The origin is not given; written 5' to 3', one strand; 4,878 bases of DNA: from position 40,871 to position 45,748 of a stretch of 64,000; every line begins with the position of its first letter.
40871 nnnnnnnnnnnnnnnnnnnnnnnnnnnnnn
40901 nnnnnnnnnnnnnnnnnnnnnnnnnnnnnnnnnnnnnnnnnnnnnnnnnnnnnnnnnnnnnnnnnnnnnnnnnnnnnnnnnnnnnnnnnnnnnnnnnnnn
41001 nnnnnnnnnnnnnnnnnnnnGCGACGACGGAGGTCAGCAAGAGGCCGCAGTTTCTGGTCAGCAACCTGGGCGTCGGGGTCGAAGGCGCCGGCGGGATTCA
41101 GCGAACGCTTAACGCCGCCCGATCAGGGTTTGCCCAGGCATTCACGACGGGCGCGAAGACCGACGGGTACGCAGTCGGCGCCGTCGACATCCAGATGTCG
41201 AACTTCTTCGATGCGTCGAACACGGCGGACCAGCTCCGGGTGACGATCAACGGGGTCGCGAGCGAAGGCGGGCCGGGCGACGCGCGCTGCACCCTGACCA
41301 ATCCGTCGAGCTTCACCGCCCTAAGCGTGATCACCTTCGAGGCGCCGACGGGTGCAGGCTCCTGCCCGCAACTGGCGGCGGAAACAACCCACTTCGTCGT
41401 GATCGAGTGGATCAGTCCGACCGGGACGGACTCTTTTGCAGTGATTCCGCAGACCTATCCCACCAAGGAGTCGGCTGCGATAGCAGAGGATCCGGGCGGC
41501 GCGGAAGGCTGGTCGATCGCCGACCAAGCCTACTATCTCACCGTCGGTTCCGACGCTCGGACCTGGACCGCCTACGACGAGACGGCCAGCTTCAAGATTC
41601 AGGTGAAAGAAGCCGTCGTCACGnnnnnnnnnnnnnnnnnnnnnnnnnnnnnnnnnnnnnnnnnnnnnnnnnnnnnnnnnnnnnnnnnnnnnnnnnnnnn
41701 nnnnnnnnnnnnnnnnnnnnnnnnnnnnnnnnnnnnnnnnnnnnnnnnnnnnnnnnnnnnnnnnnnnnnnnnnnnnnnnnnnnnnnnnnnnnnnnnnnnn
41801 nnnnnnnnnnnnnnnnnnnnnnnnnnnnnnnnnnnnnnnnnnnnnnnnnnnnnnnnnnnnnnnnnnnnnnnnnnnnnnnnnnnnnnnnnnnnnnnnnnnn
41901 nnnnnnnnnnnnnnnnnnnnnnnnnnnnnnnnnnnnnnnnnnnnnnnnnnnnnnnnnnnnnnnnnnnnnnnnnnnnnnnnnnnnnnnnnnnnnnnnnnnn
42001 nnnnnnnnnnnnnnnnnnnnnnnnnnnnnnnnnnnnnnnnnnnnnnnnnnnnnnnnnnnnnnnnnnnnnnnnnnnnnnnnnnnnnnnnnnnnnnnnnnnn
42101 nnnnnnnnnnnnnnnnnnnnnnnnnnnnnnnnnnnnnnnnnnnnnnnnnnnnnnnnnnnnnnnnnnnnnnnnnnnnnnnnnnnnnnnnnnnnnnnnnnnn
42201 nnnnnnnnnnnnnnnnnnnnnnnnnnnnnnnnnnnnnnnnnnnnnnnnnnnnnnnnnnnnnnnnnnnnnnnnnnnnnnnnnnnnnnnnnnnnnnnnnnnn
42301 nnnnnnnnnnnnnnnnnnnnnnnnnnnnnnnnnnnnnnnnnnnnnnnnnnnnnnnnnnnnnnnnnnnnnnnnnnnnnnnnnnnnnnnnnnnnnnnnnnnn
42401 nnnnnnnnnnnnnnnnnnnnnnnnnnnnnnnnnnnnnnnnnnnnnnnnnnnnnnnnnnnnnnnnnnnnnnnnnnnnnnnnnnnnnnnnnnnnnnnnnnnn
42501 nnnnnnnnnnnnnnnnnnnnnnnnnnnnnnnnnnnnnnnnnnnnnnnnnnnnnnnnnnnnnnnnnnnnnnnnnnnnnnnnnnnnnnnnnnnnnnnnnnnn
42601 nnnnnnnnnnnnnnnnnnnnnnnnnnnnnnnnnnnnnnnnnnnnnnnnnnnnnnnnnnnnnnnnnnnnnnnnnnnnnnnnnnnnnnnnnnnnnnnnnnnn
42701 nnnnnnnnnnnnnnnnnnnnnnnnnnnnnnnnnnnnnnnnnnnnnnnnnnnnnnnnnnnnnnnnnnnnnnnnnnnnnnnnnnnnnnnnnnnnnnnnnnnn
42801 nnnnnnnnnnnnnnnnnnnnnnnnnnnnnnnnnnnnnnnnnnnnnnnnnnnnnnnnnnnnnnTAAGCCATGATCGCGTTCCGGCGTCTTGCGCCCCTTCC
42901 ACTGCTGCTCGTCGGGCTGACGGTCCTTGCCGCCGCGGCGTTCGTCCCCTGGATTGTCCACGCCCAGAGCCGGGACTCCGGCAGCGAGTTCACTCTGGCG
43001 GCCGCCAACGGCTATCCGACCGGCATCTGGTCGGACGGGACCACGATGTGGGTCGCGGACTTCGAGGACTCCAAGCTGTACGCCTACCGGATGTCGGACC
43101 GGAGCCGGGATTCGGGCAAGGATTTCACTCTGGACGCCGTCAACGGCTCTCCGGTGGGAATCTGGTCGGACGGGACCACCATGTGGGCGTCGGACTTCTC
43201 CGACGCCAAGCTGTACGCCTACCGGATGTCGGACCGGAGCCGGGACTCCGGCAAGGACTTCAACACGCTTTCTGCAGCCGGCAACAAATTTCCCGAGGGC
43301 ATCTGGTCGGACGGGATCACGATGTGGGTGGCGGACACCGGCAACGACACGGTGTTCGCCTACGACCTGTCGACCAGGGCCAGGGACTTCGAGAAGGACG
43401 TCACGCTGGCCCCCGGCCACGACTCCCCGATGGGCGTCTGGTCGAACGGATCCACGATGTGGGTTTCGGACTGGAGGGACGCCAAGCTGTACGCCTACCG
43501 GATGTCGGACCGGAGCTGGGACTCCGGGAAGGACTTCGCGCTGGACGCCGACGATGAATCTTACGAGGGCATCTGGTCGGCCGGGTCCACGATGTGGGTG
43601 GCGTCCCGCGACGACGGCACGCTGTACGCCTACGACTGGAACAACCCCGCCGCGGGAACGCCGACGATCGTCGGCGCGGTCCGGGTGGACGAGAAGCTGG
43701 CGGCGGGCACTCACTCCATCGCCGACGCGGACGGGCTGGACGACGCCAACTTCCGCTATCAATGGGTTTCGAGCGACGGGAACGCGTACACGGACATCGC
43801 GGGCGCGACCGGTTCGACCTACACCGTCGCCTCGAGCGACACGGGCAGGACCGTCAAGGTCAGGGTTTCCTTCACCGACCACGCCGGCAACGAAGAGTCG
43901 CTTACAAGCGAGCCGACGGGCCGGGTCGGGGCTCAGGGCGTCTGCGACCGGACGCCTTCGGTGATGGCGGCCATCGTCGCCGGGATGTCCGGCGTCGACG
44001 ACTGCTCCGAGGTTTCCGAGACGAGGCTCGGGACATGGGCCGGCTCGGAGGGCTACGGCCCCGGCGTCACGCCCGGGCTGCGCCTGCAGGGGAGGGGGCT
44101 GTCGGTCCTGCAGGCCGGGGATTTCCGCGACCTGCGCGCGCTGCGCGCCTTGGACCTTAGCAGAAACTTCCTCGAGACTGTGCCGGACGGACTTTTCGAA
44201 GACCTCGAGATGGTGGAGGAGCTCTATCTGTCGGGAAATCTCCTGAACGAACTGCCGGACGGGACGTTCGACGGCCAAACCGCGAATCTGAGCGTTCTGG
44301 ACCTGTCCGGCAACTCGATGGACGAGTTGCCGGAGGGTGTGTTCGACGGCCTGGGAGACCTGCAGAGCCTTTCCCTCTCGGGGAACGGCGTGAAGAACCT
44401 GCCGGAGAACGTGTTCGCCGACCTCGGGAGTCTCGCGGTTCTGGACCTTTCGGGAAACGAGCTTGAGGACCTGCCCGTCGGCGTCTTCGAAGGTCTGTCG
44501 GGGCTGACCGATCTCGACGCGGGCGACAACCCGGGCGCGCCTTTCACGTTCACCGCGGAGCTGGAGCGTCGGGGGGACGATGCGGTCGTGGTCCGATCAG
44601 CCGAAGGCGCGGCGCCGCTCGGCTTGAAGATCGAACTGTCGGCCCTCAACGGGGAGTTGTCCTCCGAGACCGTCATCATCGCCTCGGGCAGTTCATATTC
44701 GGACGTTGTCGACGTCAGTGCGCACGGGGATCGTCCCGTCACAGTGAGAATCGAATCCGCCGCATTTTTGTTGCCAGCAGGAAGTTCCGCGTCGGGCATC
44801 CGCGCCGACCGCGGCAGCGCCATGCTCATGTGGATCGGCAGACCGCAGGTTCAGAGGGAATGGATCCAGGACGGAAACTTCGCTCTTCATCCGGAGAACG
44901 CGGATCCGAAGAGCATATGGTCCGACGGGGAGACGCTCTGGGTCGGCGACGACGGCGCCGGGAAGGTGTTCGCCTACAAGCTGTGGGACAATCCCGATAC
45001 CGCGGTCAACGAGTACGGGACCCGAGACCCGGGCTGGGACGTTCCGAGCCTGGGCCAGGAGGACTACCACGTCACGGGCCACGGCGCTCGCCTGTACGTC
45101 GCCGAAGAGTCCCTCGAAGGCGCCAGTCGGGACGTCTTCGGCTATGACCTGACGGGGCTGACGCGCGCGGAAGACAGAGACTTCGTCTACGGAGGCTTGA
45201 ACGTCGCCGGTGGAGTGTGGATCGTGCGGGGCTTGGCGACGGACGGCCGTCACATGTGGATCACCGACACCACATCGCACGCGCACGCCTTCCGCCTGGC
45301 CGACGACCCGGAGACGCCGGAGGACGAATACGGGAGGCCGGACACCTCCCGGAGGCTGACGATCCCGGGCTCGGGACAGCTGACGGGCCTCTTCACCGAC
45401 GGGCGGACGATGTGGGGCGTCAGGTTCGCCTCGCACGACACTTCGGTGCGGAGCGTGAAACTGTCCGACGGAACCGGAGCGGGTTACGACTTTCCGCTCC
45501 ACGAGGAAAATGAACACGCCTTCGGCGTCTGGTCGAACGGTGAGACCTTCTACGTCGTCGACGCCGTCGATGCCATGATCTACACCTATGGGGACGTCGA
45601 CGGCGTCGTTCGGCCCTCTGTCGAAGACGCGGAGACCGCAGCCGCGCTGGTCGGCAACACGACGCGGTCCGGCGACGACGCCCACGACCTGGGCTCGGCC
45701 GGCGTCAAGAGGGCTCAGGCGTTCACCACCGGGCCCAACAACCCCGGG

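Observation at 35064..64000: Super-locus of five consecutive giant secreted proteins built from one shared, shuffled module set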

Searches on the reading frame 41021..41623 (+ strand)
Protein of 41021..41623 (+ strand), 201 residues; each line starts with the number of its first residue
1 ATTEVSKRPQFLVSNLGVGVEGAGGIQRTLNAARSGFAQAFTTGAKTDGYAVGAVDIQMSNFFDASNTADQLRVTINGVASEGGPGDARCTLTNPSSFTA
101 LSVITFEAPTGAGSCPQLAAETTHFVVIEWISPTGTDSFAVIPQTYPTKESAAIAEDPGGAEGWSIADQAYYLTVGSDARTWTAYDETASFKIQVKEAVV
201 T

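Call 24: search_protein_families(library=pfam, proteins=[window:41021-41623:+], max_evalue=1)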
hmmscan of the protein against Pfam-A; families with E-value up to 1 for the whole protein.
window:41021-41623:+ (201 aa): 0 families

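Call 25: search_protein_families(library=ncbifam, proteins=[window:41021-41623:+], max_evalue=1)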
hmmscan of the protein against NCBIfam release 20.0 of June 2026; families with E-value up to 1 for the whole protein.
window:41021-41623:+ (201 aa): 1 family
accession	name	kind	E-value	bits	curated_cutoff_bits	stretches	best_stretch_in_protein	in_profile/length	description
NF041539.1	choice_anch_R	domain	3.7e-16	59.5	30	1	25-195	8-152/155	choice-of-anchor R domain-containing protein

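Call 96: search_solved_structures(query=window:41021-41623:+, max_evalue=1)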
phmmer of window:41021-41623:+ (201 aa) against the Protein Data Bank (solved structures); distinct sequences matched with E-value up to 1: 0.

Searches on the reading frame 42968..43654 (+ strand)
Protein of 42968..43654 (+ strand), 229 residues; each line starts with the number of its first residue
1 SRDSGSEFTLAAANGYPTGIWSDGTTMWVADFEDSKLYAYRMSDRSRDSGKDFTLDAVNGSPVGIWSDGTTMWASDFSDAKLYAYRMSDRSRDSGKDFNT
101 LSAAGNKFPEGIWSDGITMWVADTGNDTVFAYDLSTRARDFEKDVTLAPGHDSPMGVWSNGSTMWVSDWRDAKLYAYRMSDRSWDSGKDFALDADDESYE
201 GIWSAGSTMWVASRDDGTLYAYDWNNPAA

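Call 24: search_protein_families(library=pfam, proteins=[window:42968-43648:+], max_evalue=1)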
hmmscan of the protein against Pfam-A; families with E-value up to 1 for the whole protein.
window:42968-43648:+ (227 aa): 2 families
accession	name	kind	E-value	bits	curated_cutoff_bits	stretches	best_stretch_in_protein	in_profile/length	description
PF22729.1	NCH3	-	1.1e-07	32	27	0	13-36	38-62/74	NACHT C-terminal Helical domain 3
PF21820.2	DUF6886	-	0.0028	17.7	27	0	164-185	78-99/164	Family of unknown function (DUF6886)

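Call 25: search_protein_families(library=ncbifam, proteins=[window:42968-43648:+], max_evalue=1)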
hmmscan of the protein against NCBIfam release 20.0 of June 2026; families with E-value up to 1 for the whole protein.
window:42968-43648:+ (227 aa): 0 families

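Call 55: search_solved_structures(query=window:42968-43654:+, max_evalue=10, show_alignments=2)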
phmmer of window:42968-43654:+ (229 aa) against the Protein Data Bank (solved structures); distinct sequences matched with E-value up to 10: 2.
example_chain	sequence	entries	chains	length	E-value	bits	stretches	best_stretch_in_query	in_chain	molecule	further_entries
6nha_H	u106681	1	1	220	0.02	17.7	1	24-112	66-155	SYNT001-Fab heavy chain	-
22gu_A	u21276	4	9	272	2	11.1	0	114-157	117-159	CJ1041C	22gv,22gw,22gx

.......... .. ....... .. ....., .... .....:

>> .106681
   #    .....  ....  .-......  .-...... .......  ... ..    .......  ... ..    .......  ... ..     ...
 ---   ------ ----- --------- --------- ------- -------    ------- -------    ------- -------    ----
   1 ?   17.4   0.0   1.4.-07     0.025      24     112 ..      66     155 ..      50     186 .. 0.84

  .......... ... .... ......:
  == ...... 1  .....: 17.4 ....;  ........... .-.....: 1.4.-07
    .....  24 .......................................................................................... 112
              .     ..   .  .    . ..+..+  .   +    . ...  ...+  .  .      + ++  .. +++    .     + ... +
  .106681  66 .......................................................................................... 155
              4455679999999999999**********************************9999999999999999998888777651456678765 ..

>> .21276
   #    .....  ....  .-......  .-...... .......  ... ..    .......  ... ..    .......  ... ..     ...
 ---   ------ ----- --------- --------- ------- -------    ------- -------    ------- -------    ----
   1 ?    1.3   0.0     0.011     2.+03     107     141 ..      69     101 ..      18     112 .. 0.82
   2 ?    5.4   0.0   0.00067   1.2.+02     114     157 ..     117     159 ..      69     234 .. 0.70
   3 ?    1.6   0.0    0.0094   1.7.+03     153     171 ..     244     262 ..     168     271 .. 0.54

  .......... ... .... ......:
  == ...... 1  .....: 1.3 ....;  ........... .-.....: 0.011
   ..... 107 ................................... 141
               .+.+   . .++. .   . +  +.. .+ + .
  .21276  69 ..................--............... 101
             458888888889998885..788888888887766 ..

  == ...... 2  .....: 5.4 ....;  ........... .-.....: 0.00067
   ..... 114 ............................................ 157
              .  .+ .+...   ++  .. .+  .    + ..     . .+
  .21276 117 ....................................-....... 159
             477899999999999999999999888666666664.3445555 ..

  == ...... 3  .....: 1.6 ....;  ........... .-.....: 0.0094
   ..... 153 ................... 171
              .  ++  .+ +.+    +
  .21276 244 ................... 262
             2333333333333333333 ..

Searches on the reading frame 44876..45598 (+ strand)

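Call 24: search_protein_families(library=pfam, proteins=[window:44876-45598:+], max_evalue=1)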
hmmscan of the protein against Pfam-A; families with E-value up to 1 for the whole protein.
window:44876-45598:+ (241 aa): 2 families
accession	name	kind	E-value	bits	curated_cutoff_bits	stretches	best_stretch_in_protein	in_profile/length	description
PF20464.3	MmeI_N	-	0.018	15.8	27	0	119-149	110-142/181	MmeI, N-terminal domain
PF22729.1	NCH3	-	0.078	13.3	27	0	4-28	35-59/74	NACHT C-terminal Helical domain 3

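Call 25: search_protein_families(library=ncbifam, proteins=[window:44876-45598:+], max_evalue=1)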
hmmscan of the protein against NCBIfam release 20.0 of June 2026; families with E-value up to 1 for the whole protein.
window:44876-45598:+ (241 aa): 0 families
